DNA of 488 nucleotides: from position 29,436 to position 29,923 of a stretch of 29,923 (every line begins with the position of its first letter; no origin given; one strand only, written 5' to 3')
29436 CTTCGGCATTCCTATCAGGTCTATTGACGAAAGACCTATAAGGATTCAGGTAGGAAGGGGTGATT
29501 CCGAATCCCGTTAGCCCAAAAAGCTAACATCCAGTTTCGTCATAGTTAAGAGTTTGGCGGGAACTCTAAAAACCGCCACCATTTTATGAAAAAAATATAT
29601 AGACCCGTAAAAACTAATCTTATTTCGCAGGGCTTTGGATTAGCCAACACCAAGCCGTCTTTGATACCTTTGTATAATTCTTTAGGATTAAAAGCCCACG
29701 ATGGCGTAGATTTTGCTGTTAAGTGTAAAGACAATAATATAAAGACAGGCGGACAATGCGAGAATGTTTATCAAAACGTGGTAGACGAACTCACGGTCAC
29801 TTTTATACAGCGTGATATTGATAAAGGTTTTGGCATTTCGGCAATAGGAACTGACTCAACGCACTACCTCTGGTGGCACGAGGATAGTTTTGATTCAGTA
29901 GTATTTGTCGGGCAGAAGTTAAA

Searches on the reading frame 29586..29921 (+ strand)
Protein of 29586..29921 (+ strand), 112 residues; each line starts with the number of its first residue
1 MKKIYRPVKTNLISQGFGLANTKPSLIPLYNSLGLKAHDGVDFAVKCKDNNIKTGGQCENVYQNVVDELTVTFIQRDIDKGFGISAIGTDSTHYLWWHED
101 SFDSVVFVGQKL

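Call 13: search_protein_families(library=pfam, proteins=[window:29586-29921:+], max_evalue=0.01)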
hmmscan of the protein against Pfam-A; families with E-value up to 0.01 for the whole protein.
window:29586-29921:+ (112 aa): 0 families

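Call 14: search_protein_families(library=phrogs, proteins=[window:29586-29921:+], max_evalue=0.01)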
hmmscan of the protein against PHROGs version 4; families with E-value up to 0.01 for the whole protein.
window:29586-29921:+ (112 aa): 0 families

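Call 15: find_related_loci(query=window:29586-29921:+, collection=viral_contigs, flank=3000)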
Query window:29586-29921:+ (112 aa) in viral_contigs; peptide patterns used: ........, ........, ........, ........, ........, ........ (x = any residue, [..] = any of these).
16 stretches matched a pattern, but none encodes a relative of the query by tblastn (E <= 1e-3).
